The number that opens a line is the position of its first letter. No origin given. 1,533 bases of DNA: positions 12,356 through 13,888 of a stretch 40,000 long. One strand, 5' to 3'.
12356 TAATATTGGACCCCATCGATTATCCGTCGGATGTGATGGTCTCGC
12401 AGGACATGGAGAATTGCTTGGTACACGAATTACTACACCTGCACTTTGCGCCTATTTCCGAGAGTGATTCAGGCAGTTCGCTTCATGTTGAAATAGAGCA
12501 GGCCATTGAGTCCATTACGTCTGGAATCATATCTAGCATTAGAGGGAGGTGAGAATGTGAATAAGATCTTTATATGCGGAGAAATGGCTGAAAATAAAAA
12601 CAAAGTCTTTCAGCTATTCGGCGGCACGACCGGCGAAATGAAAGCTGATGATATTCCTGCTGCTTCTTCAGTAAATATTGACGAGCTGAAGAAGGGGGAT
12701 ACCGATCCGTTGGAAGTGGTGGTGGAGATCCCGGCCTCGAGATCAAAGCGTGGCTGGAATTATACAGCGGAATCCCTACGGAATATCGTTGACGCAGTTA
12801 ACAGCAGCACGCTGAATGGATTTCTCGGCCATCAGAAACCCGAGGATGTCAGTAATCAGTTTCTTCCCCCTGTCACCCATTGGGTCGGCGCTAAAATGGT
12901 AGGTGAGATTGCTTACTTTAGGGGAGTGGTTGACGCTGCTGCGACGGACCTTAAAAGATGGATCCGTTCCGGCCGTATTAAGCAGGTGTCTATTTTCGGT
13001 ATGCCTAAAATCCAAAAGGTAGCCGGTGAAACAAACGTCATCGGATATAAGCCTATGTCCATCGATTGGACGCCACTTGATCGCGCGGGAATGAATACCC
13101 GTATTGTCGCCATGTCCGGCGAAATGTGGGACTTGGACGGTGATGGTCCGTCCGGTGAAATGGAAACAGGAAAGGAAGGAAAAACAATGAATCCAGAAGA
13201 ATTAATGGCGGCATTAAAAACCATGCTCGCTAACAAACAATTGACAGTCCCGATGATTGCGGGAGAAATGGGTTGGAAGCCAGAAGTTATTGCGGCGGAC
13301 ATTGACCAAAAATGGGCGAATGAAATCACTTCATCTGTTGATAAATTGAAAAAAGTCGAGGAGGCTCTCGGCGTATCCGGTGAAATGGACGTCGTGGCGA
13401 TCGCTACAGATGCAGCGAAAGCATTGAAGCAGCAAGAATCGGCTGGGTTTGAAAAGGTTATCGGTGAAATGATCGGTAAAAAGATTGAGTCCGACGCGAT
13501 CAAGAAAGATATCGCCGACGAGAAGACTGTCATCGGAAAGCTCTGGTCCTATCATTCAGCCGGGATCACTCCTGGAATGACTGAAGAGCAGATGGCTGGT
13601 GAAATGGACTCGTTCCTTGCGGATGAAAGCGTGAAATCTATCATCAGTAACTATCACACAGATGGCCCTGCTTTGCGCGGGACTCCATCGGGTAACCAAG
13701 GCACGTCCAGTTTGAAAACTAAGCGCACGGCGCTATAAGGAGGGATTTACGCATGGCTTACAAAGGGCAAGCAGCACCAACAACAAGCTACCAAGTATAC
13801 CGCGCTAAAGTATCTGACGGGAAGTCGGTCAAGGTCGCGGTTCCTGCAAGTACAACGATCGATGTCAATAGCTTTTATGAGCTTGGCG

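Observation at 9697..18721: In-frame GGN-GAA-ATG (Gly-Glu-Met) motif occurs 14 times, only in portal, scaffold, capsid N-terminus and sheath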

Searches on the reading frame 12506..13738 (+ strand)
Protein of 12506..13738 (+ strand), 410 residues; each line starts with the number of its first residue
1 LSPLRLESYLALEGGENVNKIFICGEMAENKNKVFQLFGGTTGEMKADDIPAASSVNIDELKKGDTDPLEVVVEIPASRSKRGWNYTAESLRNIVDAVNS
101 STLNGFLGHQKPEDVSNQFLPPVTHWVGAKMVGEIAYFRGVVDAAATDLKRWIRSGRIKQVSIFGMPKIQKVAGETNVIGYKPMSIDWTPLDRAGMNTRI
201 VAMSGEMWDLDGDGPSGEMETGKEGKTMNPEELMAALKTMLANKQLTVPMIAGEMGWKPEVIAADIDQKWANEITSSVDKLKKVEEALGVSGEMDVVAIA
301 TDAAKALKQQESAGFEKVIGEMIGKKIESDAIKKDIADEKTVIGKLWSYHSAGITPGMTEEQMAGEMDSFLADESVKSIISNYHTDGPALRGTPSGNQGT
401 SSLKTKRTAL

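Call 5: search_protein_families(library=pfam, proteins=[window:12506-13738:+], max_evalue=0.01)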
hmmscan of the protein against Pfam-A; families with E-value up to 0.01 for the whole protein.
window:12506-13738:+ (410 aa): 0 families

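Call 6: search_protein_families(library=phrogs, proteins=[window:12506-13738:+], max_evalue=0.001)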
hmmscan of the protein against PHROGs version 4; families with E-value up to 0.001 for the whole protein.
window:12506-13738:+ (410 aa): 1 family
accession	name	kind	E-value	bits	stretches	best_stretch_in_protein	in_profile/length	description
phrog_3219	-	unknown function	5.5e-128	428.4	2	35-214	8-188/444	-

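Call 20: find_related_loci(query=window:12584-13738:+, collection=genome_contigs, flank=10000)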
Query window:12584-13738:+ (384 aa) in genome_contigs; peptide patterns used: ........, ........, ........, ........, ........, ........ (x = any residue, [..] = any of these).
137 stretches matched a pattern; 11 encode a relative of the query (tblastn E <= 1e-3); 11 distinct loci.
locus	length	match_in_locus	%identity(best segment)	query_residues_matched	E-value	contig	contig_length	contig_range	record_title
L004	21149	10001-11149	79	1-384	0e+0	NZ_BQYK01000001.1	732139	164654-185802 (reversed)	Sporosarcina sp. NCCP-2222 sequence01, whole genome shotgun sequence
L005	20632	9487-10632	75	1-384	0e+0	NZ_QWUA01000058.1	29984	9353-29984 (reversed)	Rummeliibacillus sp. POC4 contig00064, whole genome shotgun sequence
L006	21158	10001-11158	74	1-384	0e+0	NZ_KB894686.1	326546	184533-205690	Siminovitchia fordii DSM 16014 = CIP 108821 strain DSM 16014 C509DRAFT_scaffold00002.2, whole genome shotgun sequence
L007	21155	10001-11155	71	1-384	0e+0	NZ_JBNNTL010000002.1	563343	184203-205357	Lysinibacillus sp. NPDC094403 NPDC094403_188_E7.ctg-0002, whole genome shotgun sequence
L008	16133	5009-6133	63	7-384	2e-163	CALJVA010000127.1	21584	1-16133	MAG TPA_asm: uncultured Thermoactinomycetaceae bacterium isolate SRR6713629_bin.62_CONCOCT_v1.1_MAG genome assembly, con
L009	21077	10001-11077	58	1-362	5e-140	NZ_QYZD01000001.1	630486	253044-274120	Paenibacillus thiaminolyticus strain BO5 NODE_1_length_630486_cov_272.916651, whole genome shotgun sequence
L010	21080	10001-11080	47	10-382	2e-103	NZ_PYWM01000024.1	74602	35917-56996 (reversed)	Lysinibacillus mangiferihumi strain M-GX18 NODE_24_length_74602_cov_9.32802_ID_47, whole genome shotgun sequence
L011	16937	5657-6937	77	1-363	2e-102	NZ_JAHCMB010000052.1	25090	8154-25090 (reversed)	Paenibacillus sinensis strain HN-1 C3125, whole genome shotgun sequence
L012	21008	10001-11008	46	1-376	1e-92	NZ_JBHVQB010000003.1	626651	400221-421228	Paenibacillus sp. NPDC057967 NPDC057967_T36_E4.ctg-0003, whole genome shotgun sequence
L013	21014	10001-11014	45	10-383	3e-89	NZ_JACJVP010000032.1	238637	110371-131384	Cohnella nanjingensis strain DSM 28246 contig_32, whole genome shotgun sequence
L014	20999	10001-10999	44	16-384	2e-83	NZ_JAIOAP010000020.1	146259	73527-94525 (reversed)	Cohnella silvisoli strain NL03-T5 NODE_20_length_146259_cov_24.882757, whole genome shotgun sequence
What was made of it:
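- Loci L004-L014 were found with peptide patterns, three of which of six contained GEM (call 20).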

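Call 27: search_solved_structures(query=window:12557-13738:+, max_evalue=0.1, show_alignments=2)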
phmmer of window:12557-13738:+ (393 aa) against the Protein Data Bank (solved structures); distinct sequences matched with E-value up to 0.1: 0.

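Call 36: find_homologous_proteins(query=window:12557-13738:+, max_evalue=0.00001)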
Query window:12557-13738:+ (393 aa): 901 proteins with E <= 0.00001 among 7265 candidates; the best 120 are listed.
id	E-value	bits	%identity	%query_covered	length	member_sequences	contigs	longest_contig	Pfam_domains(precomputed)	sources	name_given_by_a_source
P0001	8.9e-257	869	100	100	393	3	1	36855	-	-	-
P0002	8.4e-220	748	85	100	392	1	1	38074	-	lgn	-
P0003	4.8e-207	706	79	100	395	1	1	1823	-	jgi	-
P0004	2.3e-205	700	80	100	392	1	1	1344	-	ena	-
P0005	1.2e-204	698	79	100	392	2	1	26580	-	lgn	-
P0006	1.7e-204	697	78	100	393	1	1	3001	-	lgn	-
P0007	5.2e-203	692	78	100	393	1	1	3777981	-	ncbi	ncbi:hypothetical protein [Sporosarcina sp. ITBMC105]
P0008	1.2e-193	661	74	100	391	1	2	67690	-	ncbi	-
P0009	1.4e-193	661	75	100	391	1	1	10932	-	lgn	-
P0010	3.5e-193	660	76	99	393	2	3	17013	-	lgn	-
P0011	6.2e-192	656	74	100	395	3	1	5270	-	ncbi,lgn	-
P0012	1.3e-190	651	75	100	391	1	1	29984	-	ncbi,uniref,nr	ncbi:hypothetical protein [Rummeliibacillus sp. POC4]|uniref:hypothetical protein n=1 Tax=Rummeliiba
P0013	2.4e-190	651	73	100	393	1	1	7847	-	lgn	-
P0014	1.1e-189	648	73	100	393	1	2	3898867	-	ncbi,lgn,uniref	ncbi:hypothetical protein [Sporosarcina sp. FSL W7-1283]|uniref:hypothetical protein n=1 Tax=Sporosa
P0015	1.5e-186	638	72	100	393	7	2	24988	-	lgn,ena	-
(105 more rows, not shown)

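Call 45: predict_structure(alignment_id=A1)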
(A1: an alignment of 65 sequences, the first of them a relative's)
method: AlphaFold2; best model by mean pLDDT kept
length: 393 residues; sequences in the alignment: 65
mean_pLDDT: 67.3   pTM: 0.43
mean pLDDT of the five models: 67.3, 66.8, 66.6, 64.2, 62.2
residues with pLDDT >= 90: 46; 70-90: 168; 50-70: 87; < 50: 92
segments of 3 or more residues with pLDDT < 50: 1-26, 189-211, 271-274, 369-393
pLDDT, mean of each block of 10 residues (from residue 1): 36 34 45 84 83 88 87 92 90 75 87 90 90 84 87 88 90 77 66 37 36 52 53 52 51 54 54 50 56 58 71 76 79 75 77 82 67 38 40 39
secondary structure, 60 per line:
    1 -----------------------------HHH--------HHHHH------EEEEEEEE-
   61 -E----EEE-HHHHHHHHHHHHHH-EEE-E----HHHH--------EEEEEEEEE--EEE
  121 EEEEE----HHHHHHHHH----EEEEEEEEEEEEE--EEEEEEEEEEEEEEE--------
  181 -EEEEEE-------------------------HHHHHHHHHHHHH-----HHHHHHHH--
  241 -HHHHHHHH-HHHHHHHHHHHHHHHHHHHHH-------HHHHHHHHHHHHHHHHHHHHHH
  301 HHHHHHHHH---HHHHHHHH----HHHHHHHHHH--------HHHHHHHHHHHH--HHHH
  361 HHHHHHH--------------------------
elements in order: H41-45 E52-59 E67-69 H71-84 E86-88 H95-98 E107-115 E118-125 H130-138 E143-155 E158-172 E182-187 H213-225 H231-238 H242-249 H251-271 H279-309 H313-320 H325-334 H343-354 H357-367
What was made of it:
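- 13190..13657 (+): Helical scaffold-like C-terminal domain, residues ~212-367, carrying four of the GEM sites (236, 275, 303, 348). The model shows helices 213-367 at lower confidence (call 45).
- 12578..12640 (+): Two N-terminal GEM sites of the protease (G8-E9-M10 at 12578-12586 and G26-E27-M28 at 12632-12640). They are predicted self-cleavage sites that would remove a 9- or 27-residue N-terminal peptide. They lie in the disordered segment 1-26 (call 45).
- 13118..13162 (+): GEM at the protease/scaffold junction (G188-E189-M190, invariant, 13118-13126), plus G200-E201-M202 (13154-13162) in the disordered linker. The linker 189-211 has pLDDT < 50 (call 45).
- On Assemblin-fold prohead serine proteases (T4 gp21 S77 / HK97 S78 / herpesvirus S21 clan): The AF2 N-domain has pLDDT 84-92 (call 45).
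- The N-domain (res 30-188) is confidently modelled (call 45). Six of the eight scaffold sites lie in or next to disordered segments or domain boundaries (call 45). Two sites lie within predicted helices (call 45).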

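Call 47: fold_search(model_id=the predicted structure, library=pdb)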
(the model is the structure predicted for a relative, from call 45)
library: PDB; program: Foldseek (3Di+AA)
matches with E <= 10: 375; with E <= 0.001: 0
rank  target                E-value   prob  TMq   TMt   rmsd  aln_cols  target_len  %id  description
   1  5jbl_A                1.7e-03  1.00  0.27  0.57   5.4       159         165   17  Structure of the bacteriophage T4 capsid assembly protease, gp21. (released 2016-12-07)
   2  4v0t_A                1.8e-03  1.00  0.22  0.36   6.7       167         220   13  Monomeric pseudorabies virus protease pUL26N at 2.1 A resolution (released 2015-07-15)
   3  5jbl_C                4.9e-03  1.00  0.25  0.54   3.7       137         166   17  Structure of the bacteriophage T4 capsid assembly protease, gp21. (released 2016-12-07)
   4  5v5e_B                8.3e-03  0.97  0.21  0.43  12.6       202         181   10  Room temperature (280K) crystal structure of Kaposi's sarcoma-associated herpesvirus protease in complex with alloster (released 2017-04-12)
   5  5jbl_B                9.4e-03  1.00  0.25  0.54   3.7       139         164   16  Structure of the bacteriophage T4 capsid assembly protease, gp21. (released 2016-12-07)
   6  2pbk_B                1.3e-02  0.96  0.19  0.31   7.1       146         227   11  Crystal structure of KSHV protease in complex with hexapeptide phosphonate inhibitor (released 2007-12-25)
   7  2pbk_A                1.3e-02  0.93  0.18  0.29   7.6       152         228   12  Crystal structure of KSHV protease in complex with hexapeptide phosphonate inhibitor (released 2007-12-25)
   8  3njq_B                1.5e-02  0.87  0.20  0.37  11.8       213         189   13  Crystal structure of Kaposi's sarcoma-associated herpesvirus protease in complex with dimer disruptor (released 2011-08-17)
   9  4v08_A                1.9e-02  0.72  0.19  0.32  18.1       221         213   15  Inhibited dimeric pseudorabies virus protease pUL26N at 2 A resolution (released 2015-07-15)
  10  5v5e_A                2.2e-02  0.90  0.21  0.40  12.3       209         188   11  Room temperature (280K) crystal structure of Kaposi's sarcoma-associated herpesvirus protease in complex with alloster (released 2017-04-12)
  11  4p2t_B                2.7e-02  0.90  0.19  0.36   7.4       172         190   12  Crystal structure of Kaposi's sarcoma-associated herpesvirus (KSHV) protease in complex with a dimer disruptor (released 2014-07-16)
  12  5ur3_A                3.9e-02  0.63  0.18  0.34  12.9       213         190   11  Kaposi's Sarcoma Herpesvirus Protease in Complex with Allosteric Inhibitor (released 2017-03-08)
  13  5uv3_B                4.4e-02  0.92  0.21  0.41   6.8       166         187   12  Kaposi's Sarcoma Herpesvirus Protease in Complex with Allosteric Inhibitor (released 2017-03-29)
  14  1nkk_A                4.7e-02  0.69  0.18  0.30   7.1       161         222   12  COMPLEX STRUCTURE OF HCMV PROTEASE AND A PEPTIDOMIMETIC INHIBITOR (released 2003-02-11)
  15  1fl1_B                5.3e-02  0.38  0.17  0.30  22.5       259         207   12  KSHV PROTEASE (released 2000-11-22)
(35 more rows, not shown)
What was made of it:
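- On Assemblin-fold prohead serine proteases (T4 gp21 S77 / HK97 S78 / herpesvirus S21 clan): Foldseek top PDB hits are 5jbl (T4 gp21; prob 1.0, TMt 0.54-0.57) and then herpesvirus proteases (call 47).
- Closest known: Bacteriophage T4 gp21 prohead protease. Same: It is the best structural match to the N-domain (call 47).
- Its best solved-structure match is T4 gp21, 5jbl, followed by pseudorabies, KSHV and HCMV proteases (call 47). The motif sits on the same polypeptide as a T4 gp21-like protease domain (call 47).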

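Call 48: search_solved_structures(query=A1, max_evalue=10, show_alignments=3)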
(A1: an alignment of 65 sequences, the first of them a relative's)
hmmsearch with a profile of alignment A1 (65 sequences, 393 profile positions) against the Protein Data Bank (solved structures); distinct sequences matched with E-value up to 10: 9.
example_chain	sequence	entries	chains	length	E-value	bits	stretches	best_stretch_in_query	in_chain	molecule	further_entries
4v91_O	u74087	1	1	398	0.011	18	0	207-279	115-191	UL13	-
7w91_A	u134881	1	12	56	0.62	12.3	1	189-241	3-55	Centrosomal protein of 63 kDa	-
3gcz_A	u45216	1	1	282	0.63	12.3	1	51-95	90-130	Polyprotein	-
7olc_LO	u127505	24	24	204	1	11.6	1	205-263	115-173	60S ribosomal protein L16-like protein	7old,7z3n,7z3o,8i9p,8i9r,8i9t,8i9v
9i1w_LO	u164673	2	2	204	1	11.6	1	205-263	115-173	60S ribosomal protein L16-like protein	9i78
7r81_Q1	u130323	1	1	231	1.2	11.4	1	205-264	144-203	60S ribosomal protein L16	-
6qik_J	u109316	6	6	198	1.2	11.4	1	207-280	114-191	60S ribosomal protein L16-B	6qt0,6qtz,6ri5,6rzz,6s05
6pfj_A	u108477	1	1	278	1.2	11.3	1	271-355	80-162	RNA polymerase sigma factor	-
8vd6_A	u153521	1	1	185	2.1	10.6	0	211-302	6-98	CAP REPEAT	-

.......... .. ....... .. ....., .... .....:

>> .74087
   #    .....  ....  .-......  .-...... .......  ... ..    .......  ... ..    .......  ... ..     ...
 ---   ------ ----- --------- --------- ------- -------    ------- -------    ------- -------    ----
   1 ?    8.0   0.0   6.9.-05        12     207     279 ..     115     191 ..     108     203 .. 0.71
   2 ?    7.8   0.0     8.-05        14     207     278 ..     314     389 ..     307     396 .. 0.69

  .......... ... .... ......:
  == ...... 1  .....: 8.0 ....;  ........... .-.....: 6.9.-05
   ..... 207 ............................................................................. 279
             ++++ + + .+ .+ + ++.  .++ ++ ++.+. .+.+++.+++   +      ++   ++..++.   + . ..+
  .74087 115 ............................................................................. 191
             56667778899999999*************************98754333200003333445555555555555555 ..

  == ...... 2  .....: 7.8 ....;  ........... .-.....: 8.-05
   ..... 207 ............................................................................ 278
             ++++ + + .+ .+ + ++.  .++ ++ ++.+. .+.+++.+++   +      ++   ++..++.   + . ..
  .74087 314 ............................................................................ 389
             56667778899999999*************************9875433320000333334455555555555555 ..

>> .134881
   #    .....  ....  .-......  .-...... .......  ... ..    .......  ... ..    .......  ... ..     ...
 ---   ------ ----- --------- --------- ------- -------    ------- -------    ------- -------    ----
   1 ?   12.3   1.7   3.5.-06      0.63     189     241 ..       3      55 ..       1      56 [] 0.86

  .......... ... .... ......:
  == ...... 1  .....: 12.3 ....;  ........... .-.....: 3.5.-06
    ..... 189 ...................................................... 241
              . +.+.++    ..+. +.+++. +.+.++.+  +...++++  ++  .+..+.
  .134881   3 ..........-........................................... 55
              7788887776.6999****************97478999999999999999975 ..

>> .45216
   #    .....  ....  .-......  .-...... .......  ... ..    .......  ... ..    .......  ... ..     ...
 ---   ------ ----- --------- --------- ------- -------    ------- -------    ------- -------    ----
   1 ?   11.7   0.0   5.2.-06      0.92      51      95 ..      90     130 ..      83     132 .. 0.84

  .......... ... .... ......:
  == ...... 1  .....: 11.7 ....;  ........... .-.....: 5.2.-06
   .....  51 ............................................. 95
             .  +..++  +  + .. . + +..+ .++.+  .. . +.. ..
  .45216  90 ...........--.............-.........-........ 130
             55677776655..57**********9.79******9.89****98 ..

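Call 50: fold_search(model_id=the predicted structure, library=viral)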
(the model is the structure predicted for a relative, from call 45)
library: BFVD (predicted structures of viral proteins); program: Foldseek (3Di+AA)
matches with E <= 10: 634; with E <= 0.001: 153
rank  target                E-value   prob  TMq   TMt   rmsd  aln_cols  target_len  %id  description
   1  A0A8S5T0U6            5.7e-15  1.00  0.36  0.40  16.5       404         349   15  Prohead core protein serine protease [Myoviridae sp. ctp4Q36]
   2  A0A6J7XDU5            8.2e-09  1.00  0.31  0.36  17.1       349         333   16  Prohead protease [uncultured Caudovirales phage]
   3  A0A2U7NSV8            9.2e-09  1.00  0.29  0.29  23.8       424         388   12  (no name in the UniProt tables at hand)
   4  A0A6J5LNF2            2.1e-08  1.00  0.30  0.45  16.3       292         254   10  COG3740 Phage head maturation protease [uncultured Caudovirales phage]
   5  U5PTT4                2.4e-08  1.00  0.30  0.35  26.6       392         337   12  Capsid maturation protease [Clavibacter phage CN1A]
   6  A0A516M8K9            4.3e-08  1.00  0.27  0.15  28.9       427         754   12  (no name in the UniProt tables at hand)
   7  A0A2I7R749            1.0e-07  1.00  0.28  0.30  27.5       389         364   15  (no name in the UniProt tables at hand)
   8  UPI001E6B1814         1.2e-07  1.00  0.29  0.32  29.1       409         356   13  (no name look-up for this kind of identifier)
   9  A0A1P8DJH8            1.9e-07  1.00  0.27  0.31  23.6       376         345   13  (no name in the UniProt tables at hand)
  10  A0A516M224            2.4e-07  1.00  0.28  0.24  26.8       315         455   13  (no name in the UniProt tables at hand)
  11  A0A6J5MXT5            2.4e-07  1.00  0.29  0.33  25.4       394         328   11  Uncharacterized protein [uncultured Caudovirales phage]
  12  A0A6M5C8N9            2.6e-07  1.00  0.28  0.30  23.9       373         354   14  (no name in the UniProt tables at hand)
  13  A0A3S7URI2            2.6e-07  1.00  0.30  0.25  31.6       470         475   15  (no name in the UniProt tables at hand)
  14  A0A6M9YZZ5            2.8e-07  1.00  0.26  0.72   4.1       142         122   15  Uncharacterized protein [Vibrio phage River4]
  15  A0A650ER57            4.2e-07  1.00  0.25  0.51  11.4       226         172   11  (no name in the UniProt tables at hand)
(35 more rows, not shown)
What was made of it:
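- On Assemblin-fold prohead serine proteases (T4 gp21 S77 / HK97 S78 / herpesvirus S21 clan): BFVD gives 153 hits at E <= 1e-3, and nearly all of those that carry a name are prohead proteases (call 50).
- BFVD gives 153 hits, and nearly all of those that carry a name are prohead or capsid maturation proteases (call 50).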

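Call 61: search_protein_representatives(alignment_id=A1)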
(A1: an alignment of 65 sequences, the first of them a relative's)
Query: 65 sequences, 393 profile positions. Proteins with E-value up to 0.001 (for the whole library): 586; up to 1e-10: 319; up to 1e-30: 124. The best 150 are listed.
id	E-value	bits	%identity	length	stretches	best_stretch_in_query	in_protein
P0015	5.6e-196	667.7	-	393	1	1-393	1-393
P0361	1.0e-144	498.9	-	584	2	16-199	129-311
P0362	1.5e-133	462.1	-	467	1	14-393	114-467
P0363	3.8e-124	431.2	-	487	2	5-211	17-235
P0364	6.6e-124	430.4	-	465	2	7-206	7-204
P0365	1.4e-122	426.1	-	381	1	13-393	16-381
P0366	6.3e-121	420.6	-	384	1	11-380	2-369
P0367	2.2e-120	418.8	-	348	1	14-383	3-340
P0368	9.3e-120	416.7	-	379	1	16-385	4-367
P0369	1.9e-115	402.5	-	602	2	13-201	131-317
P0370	5.0e-115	401.1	-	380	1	14-387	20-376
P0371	7.0e-115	400.7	-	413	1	20-393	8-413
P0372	8.4e-114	397.1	-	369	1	24-393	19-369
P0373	1.3e-111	389.9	-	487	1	11-392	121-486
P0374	9.4e-110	383.8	-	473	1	14-393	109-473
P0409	3.4e-84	299.6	-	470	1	13-388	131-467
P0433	1.2e-66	241.8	-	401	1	20-222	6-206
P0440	6.2e-61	223.0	-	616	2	21-202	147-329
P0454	1.9e-49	185.2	-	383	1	30-251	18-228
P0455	1.9e-49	185.2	-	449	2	18-248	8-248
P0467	1.0e-39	153.2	-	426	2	23-196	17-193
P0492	5.3e-27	111.3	-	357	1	19-306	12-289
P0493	7.0e-27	110.9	-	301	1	24-207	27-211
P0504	7.3e-23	97.7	-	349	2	26-239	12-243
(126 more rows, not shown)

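Call 64: find_encoding_contigs(protein=P0467, flank=6000, max_places=3)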
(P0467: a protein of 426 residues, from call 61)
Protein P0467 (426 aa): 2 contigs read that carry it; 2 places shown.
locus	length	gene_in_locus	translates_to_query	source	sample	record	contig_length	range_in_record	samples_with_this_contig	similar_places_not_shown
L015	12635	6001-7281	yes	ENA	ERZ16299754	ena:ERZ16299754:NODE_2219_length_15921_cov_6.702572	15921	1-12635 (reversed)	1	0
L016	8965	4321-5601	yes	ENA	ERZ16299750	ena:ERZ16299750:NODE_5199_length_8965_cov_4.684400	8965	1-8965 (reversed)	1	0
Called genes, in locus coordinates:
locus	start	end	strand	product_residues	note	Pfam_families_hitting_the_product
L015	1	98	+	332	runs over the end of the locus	PF14297:Lin1244_N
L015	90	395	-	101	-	PF12728:HTH_17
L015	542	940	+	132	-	PF16677:GP3_package (weak)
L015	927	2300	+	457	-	-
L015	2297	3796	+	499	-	PF05133:SPP1_portal (weak)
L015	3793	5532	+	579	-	-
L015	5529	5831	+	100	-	-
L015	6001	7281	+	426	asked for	-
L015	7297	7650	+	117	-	PF09956:Phage_cement_2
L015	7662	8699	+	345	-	-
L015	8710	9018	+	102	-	-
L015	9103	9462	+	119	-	-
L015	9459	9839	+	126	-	-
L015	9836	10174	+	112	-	-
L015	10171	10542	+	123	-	-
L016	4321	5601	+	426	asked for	-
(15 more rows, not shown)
